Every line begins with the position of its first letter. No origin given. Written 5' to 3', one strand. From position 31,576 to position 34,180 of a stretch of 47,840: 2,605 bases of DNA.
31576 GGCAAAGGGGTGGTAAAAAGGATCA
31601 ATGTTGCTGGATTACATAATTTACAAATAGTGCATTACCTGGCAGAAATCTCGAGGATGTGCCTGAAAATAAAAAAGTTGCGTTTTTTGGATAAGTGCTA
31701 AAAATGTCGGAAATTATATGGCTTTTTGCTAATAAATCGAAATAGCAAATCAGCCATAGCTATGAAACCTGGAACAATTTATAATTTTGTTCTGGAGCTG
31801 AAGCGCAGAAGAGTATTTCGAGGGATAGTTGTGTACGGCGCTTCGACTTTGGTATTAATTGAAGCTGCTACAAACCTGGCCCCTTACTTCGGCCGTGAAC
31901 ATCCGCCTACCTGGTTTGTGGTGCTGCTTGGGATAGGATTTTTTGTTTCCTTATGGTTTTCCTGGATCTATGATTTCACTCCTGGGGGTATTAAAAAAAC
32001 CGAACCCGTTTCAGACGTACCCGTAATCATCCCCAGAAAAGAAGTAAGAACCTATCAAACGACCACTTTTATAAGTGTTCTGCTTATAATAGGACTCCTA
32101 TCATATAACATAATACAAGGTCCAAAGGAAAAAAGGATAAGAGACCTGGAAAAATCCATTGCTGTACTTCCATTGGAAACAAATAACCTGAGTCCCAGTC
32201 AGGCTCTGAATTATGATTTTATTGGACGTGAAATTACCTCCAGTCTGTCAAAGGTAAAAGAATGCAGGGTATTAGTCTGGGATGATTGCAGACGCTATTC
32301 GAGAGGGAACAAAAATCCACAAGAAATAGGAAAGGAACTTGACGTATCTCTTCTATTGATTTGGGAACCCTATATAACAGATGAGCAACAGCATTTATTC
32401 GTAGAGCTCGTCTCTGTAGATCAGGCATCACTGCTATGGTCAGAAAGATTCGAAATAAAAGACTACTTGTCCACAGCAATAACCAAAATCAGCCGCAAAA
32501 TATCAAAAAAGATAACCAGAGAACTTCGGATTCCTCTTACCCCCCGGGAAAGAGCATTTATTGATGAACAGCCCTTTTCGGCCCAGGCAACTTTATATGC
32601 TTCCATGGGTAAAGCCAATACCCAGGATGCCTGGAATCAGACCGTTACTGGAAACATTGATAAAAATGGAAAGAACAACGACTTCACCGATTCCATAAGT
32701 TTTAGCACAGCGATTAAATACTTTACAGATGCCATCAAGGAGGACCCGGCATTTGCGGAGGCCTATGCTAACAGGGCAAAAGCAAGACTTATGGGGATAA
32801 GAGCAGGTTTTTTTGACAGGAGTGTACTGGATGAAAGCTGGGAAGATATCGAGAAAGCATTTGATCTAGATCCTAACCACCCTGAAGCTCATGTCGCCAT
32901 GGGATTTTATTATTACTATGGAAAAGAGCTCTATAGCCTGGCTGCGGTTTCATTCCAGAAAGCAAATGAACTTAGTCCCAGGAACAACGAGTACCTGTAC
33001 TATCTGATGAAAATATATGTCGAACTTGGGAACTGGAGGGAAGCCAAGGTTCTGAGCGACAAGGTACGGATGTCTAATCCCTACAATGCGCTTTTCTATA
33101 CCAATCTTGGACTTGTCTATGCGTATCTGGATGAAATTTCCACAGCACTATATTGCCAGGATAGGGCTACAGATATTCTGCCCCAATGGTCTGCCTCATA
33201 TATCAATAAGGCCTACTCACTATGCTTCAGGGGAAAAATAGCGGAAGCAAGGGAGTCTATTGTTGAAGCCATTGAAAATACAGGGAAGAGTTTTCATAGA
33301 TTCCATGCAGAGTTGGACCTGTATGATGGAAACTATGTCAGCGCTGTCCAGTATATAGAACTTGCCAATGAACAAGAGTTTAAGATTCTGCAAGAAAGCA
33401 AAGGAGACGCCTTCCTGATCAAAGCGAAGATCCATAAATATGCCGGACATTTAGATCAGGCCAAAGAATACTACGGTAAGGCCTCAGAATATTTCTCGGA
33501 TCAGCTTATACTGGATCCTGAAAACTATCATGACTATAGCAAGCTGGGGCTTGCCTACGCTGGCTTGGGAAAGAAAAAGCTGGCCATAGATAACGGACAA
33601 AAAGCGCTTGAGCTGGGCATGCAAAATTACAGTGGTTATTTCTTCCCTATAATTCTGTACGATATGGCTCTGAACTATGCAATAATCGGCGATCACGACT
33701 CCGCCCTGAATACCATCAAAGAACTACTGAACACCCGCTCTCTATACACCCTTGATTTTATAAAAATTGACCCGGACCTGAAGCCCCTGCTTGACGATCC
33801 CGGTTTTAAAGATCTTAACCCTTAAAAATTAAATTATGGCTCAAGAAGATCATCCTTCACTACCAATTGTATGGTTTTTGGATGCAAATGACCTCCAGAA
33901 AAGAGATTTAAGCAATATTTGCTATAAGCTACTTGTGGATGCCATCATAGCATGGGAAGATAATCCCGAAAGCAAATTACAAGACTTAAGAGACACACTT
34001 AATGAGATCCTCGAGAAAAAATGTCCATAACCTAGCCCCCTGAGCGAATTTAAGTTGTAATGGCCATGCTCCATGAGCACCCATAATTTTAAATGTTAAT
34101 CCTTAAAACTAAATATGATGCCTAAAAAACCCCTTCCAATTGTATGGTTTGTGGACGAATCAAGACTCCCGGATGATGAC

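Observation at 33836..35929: Two tandem paralogous small ORFs (PLPIVWF-D motif) directly upstream of a B12-binding radical SAM enzyme: candidate undescribed peptide or small-protein modification cassette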

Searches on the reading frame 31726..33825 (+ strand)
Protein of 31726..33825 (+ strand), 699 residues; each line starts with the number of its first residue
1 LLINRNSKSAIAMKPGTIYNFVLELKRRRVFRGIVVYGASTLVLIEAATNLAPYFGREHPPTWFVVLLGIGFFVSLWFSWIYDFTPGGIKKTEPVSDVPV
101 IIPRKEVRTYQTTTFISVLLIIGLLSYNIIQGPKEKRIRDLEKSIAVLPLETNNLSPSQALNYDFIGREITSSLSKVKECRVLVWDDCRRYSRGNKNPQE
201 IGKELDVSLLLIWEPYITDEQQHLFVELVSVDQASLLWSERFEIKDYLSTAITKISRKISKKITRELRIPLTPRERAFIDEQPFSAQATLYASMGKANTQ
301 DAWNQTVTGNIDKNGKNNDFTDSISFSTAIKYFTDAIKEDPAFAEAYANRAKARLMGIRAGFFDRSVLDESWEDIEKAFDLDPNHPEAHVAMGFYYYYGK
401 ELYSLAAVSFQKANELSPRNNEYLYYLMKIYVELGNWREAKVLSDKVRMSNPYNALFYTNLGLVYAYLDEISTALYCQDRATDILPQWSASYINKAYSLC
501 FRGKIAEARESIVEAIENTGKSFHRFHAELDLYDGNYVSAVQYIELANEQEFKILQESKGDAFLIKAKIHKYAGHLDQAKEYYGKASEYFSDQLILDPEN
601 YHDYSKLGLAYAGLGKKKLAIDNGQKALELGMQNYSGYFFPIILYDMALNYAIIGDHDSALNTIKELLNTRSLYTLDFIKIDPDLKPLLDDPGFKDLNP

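Call 3: search_protein_families(library=pfam, proteins=[window:31726-33825:+], max_evalue=0.1)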
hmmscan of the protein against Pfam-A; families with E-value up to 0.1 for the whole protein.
window:31726-33825:+ (699 aa): 15 families
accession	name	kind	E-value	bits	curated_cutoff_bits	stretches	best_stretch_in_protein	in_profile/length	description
PF07719.23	TPR_2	-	5.8e-11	42.1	27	0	604-630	4-30/34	Tetratricopeptide repeat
PF13431.12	TPR_17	-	6.7e-11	42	24.4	0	332-355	1-24/34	Tetratricopeptide repeat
PF14559.12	TPR_19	-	3.7e-08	34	25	1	403-452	7-56/68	Tetratricopeptide repeat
PF13424.12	TPR_12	-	1.6e-07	31.9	30.1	1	567-630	10-74/77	Tetratricopeptide repeat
PF13428.12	TPR_14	-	2.8e-07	31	23.5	0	423-462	3-42/44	Tetratricopeptide repeat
PF13414.12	TPR_11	-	1.1e-06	28.7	26.8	0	368-397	10-39/42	TPR repeat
PF13181.12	TPR_8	-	3e-05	24.3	25.7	0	562-588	3-29/34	Tetratricopeptide repeat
PF00515.34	TPR_1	-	4.4e-05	23.6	27.8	0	604-630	4-30/34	Tetratricopeptide repeat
PF13432.12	TPR_16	-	5.2e-05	24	32.7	1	567-634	4-64/65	Tetratricopeptide repeat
PF13174.12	TPR_6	-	0.0048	17.9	26.3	0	561-590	1-30/33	Tetratricopeptide repeat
PF13371.12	TPR_9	-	0.0063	16.9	35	0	582-622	10-50/73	Tetratricopeptide repeat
PF01545.26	Cation_efflux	-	0.012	15.8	26.6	1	31-82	73-124/198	Cation efflux family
PF13374.12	TPR_10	-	0.026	15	27.5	0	490-516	3-29/42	Tetratricopeptide repeat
PF23067.1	MG280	-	0.042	13.8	27.4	1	460-580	26-142/259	Uncharacterised protein MG280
PF23914.1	TPR_CcmH_CycH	-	0.043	14.1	42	0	404-486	67-152/158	Cytochrome c-type biogenesis protein H TPR domain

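Call 4: search_protein_families(library=ncbifam, proteins=[window:31726-33825:+], max_evalue=0.1)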
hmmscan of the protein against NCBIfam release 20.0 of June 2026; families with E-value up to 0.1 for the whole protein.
window:31726-33825:+ (699 aa): 15 families
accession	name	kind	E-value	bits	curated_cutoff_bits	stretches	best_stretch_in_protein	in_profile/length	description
NF047558.1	TPR_END_plus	domain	1.5e-13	50.4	32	1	644-697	2-54/56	TPR end-of-group domain-containing protein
TIGR02917.1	PEP_TPR_lipo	equivalog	1.9e-12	45.9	312.2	2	380-580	50-247/899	XrtA/PEP-CTERM system TPR-repeat protein PrsT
NF040959.1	MamA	equivalog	8.9e-12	44.9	200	3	579-666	117-198/204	magnetosome protein MamA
TIGR02521.1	type_IV_pilW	equivalog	3.6e-10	39.8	154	1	368-422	47-100/234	type IV pilus biogenesis/stability protein PilW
NF002725.1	PRK02603.1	equivalog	2.4e-07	30.9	143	1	604-670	38-101/173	photosystem I assembly protein Ycf3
NF033762.1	social_mot_Tgl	equivalog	5.7e-07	29.1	225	1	368-494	47-175/252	social motility TPR repeat lipoprotein Tgl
NF009037.0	PRK12370.1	equivalog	7.1e-07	28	589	1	324-465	275-417/553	HilA/EilA family virulence transcriptional regulator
TIGR00540.1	TPR_hemY_coli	hypoth_equivalog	7.2e-06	25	142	1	566-622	325-380/385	heme biosynthesis-associated TPR protein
TIGR02552.1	LcrH_SycD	equivalog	6.6e-05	22.7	104.8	1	414-521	11-118/136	SycD/LcrH family type III secretion system chaperone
TIGR00990.1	3a0801s09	subfamily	0.00062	18.5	757.25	1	385-616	330-555/615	mitochondrial import receptor subunit TOM70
NF033758.1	gliding_GltE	equivalog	0.00065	18.8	225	1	377-499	213-334/411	adventurous gliding motility TPR repeat lipoprotein GltE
NF008391.2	PRK11189.1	equivalog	0.0077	15.8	250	0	333-412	88-158/297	lipoprotein NlpI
NF040561.1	PrimPol_Msp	equivalog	0.027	13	200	0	376-462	15-99/515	CRISPR-associated primase-polymerase type A1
NF033920.0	C39_PA2778_fam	equivalog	0.051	13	150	0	382-445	186-248/255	PA2778 family cysteine peptidase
TIGR04510.1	mod_pep_cyc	subfamily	0.056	11.9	400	0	324-355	412-443/814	putative peptide modification system cyclase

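Call 34: search_protein_families(library=padloc, proteins=[window:31726-33825:+], max_evalue=0.01)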
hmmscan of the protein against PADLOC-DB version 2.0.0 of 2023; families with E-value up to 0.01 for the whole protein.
window:31726-33825:+ (699 aa): 0 families

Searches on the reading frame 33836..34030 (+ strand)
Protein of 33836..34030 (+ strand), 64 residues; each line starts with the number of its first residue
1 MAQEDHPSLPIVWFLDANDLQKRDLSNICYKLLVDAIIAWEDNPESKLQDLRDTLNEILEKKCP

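Call 3: search_protein_families(library=pfam, proteins=[window:33836-34030:+], max_evalue=0.1)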
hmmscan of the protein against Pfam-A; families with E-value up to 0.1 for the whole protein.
window:33836-34030:+ (64 aa): 0 families

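Call 4: search_protein_families(library=ncbifam, proteins=[window:33836-34030:+], max_evalue=0.1)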
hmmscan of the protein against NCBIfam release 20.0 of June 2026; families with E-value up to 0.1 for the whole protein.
window:33836-34030:+ (64 aa): 0 families

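Call 12: find_homologous_proteins(query=A2, max_evalue=10)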
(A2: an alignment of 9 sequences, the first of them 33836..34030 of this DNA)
Query A2 (9 sequences) (64 aa, profile of the alignment): 41 proteins with E <= 10 among 858 candidates.
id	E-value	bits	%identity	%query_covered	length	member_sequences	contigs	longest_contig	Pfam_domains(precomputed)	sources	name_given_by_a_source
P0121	6.8e-22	95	41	27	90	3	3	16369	-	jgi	-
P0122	2.3e-21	93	55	17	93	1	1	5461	-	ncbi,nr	ncbi:MAG: hypothetical protein U9R49_01840 [Bacteroidota bacterium]|nr:hypothetical protein [Bactero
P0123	3.2e-21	93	62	20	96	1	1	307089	-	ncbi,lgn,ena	-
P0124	5.0e-20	89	60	97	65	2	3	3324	-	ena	-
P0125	7.6e-20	88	100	100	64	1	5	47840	-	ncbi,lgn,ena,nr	ncbi:MAG: hypothetical protein KAI08_12855 [Bacteroidales bacterium]|nr:hypothetical protein [Bacter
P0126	1.3e-19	88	50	22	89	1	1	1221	-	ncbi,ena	-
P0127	4.9e-19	86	53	23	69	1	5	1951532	-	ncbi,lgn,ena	-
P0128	1.0e-18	85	64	100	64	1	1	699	-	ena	-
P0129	2.2e-18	84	55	17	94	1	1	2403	-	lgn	-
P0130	3.3e-18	83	55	17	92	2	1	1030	-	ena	-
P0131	1.1e-16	78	54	20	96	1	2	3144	-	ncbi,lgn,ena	-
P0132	7.1e-16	76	47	23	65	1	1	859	-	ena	-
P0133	7.4e-16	76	47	23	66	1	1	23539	-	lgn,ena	-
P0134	2.3e-15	74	-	-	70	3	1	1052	-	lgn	-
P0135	8.4e-15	72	28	72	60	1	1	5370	-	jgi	-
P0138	9.2e-14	69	50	31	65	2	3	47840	-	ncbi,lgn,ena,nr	ncbi:MAG: hypothetical protein KAI08_12860 [Bacteroidales bacterium]|nr:hypothetical protein [Bacter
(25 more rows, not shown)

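Call 29: predict_structure(alignment_id=A4)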
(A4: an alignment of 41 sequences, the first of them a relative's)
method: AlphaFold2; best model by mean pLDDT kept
length: 64 residues; sequences in the alignment: 41
mean_pLDDT: 72.5   pTM: 0.48
mean pLDDT of the five models: 72.5, 69.0, 67.8, 67.5, 65.9
residues with pLDDT >= 90: 1; 70-90: 34; 50-70: 27; < 50: 2
segments of 3 or more residues with pLDDT < 50: none
pLDDT, mean of each block of 10 residues (from residue 1): 56 60 69 86 83 84 66
secondary structure, 60 per line:
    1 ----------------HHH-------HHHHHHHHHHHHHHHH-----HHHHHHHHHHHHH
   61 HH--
elements in order: H27-42 H48-62

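Call 34: search_protein_families(library=padloc, proteins=[window:33836-34030:+], max_evalue=0.01)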
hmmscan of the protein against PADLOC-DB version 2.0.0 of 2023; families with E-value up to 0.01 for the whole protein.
window:33836-34030:+ (64 aa): 0 families

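Call 54: search_protein_representatives(alignment_id=A4)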
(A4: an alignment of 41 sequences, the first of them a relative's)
Query: 41 sequences, 69 profile positions. Proteins with E-value up to 0.001 (for the whole library): 36; up to 1e-10: 18; up to 1e-30: 0. The best 36 are listed.
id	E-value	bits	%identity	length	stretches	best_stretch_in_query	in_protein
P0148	4.7e-22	94.0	-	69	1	1-63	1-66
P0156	1.6e-21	92.3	-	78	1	1-64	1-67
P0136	2.3e-21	91.8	-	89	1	1-64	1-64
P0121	9.1e-21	89.9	-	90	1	1-65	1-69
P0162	1.0e-20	89.7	-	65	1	1-62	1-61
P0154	1.2e-20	89.4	-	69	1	1-62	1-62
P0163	2.3e-19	85.4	-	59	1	1-59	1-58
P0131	1.0e-18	83.3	-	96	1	1-64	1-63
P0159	1.2e-18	83.0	-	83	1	1-64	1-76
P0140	2.5e-17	78.8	-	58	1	1-57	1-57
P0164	3.5e-17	78.4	-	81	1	1-64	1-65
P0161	9.7e-17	77.0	-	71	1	4-61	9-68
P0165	9.7e-17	77.0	-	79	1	1-65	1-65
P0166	1.5e-16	76.4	-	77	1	1-62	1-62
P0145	2.0e-16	76.0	-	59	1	1-57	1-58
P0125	4.4e-11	58.8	-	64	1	1-60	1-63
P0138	1.2e-09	54.3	-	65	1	1-57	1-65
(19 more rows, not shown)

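Call 68: fold_search(model_id=the predicted structure, library=pdb)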
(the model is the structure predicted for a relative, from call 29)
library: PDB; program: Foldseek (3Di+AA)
matches with E <= 10: 59; with E <= 0.001: 0
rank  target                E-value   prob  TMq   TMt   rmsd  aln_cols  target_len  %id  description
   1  1mb4_A                1.8e+00  0.51  0.41  0.08   1.9        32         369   22  Crystal structure of aspartate semialdehyde dehydrogenase from vibrio cholerae with NADP and S-methyl-l-cysteine sulfo (released 2003-01-07)
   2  1pu2                  2.4e+00  0.41  0.46  0.10   2.2        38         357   18  Crystal Structure of the K246R Mutant of Aspartate Semialdehyde Dehydrogenase from Haemophilus influenzae (released 2004-07-27)
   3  1q2x_A                2.6e+00  0.41  0.45  0.09   2.2        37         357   19  Crystal Structure of the E243D Mutant of Aspartate Semialdehyde Dehydrogenase from Haemophilus influenzae bound with s (released 2004-07-27)
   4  9ddm_A                2.6e+00  0.38  0.41  0.13   1.5        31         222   22  E. coli TolAQR conformation I (released 2025-07-09)
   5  1nx6                  2.8e+00  0.33  0.37  0.08   1.9        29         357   21  Crystal Structure of Aspartate Semialdehyde Dehydrogenase from Haemophilus influenzae as a Tetrahedral Hemithiocetal Rea (released 2003-11-04)
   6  7tcm_B                3.0e+00  0.44  0.44  0.08   1.7        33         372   18  Crystal Structure of aspartate-semialdehyde dehydrogenase from Acinetobacter baumannii in complex with NADP (released 2022-01-12)
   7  7skb_B                3.2e+00  0.41  0.43  0.08   1.8        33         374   18  Crystal Structure of aspartate-semialdehyde dehydrogenase from Acinetobacter baumannii (released 2021-11-03)
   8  1zdc_MODEL_1_A        3.2e+00  0.25  0.39  0.65   2.3        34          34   12  DISULFIDE-STABILIZED MINI PROTEIN A DOMAIN, Z34C, NMR, 24 STRUCTURES (released 1997-09-17)
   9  4wpb_C                3.5e+00  0.30  0.39  0.71   1.7        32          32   16  Vascular endothelial growth factor in complex with alpha/beta-VEGF-1 (released 2015-04-15)
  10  9ddm_C                3.5e+00  0.25  0.39  0.13   1.9        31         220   22  E. coli TolAQR conformation I (released 2025-07-09)
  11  2jga                  4.0e+00  0.08  0.27  0.09   4.4        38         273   13  Crystal structure of human cytosolic 5'-nucleotidase III in complex with phosphate and magnesium (released 2007-04-03)
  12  1nwh_A                4.3e+00  0.28  0.46  0.10   2.2        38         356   18  Crystal Structure of Aspartate Semialdehyde Dehydrogenase from Haemophilus influenzae as a Tetrahedral Hemithioacetal  (released 2003-11-04)
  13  7skb_C                4.3e+00  0.28  0.40  0.08   1.9        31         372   19  Crystal Structure of aspartate-semialdehyde dehydrogenase from Acinetobacter baumannii (released 2021-11-03)
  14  9jn3_B                5.3e+00  0.25  0.47  0.11   2.1        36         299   19  Crystal structure of AvpGT in complex with Ara-A (released 2025-01-29)
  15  8axk_h                5.3e+00  0.15  0.37  0.33   3.6        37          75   16  Type 3 secretion system export apparatus core, inner rod and needle of Shigella flexneri (released 2023-03-01)
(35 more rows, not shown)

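Call 86: search_solved_structures(query=A4, max_evalue=10)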
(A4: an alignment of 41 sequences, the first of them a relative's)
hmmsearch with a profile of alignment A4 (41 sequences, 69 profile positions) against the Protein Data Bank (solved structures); distinct sequences matched with E-value up to 10: 39.
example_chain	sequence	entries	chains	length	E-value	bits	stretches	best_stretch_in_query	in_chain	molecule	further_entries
4psl_A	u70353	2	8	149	0.026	17.9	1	8-59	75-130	ssDNA binding protein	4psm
1pix_A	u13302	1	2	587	0.066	16.6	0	4-18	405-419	Glutaconyl-CoA decarboxylase A subunit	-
4mo0_A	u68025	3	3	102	0.15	15.4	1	26-64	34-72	Protein translation factor SUI1 homolog | aIF1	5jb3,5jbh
8kc4_A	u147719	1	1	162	0.16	15.4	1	40-63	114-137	De novo design protein -NA05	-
4quw_A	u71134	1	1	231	0.25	14.7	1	4-52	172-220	Aldehyde decarbonylase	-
4rc5_B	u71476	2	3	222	0.3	14.5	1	4-52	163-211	Aldehyde decarbonylase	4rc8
4rc7_B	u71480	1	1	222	0.3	14.5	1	4-52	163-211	Aldehyde decarbonylase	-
4rc7_A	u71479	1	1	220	0.31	14.4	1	4-52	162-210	Aldehyde decarbonylase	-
4rc5_A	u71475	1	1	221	0.31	14.4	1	4-52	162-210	Aldehyde decarbonylase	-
6jzu_B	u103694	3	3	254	0.32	14.4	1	4-52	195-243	Aldehyde decarbonylase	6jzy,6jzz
4rc6_A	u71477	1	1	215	0.34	14.3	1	4-52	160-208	Aldehyde decarbonylase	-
9q47_B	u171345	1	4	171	0.4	14.1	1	13-53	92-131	Matrix Protein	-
4rc6_B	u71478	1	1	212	0.52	13.7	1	4-52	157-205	Aldehyde decarbonylase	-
4i2l_D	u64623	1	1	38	0.58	13.6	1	37-66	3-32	inhibitor MTSFT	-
3uv5_A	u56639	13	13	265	0.61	13.5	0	25-65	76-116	Transcription initiation factor TFIID subunit 1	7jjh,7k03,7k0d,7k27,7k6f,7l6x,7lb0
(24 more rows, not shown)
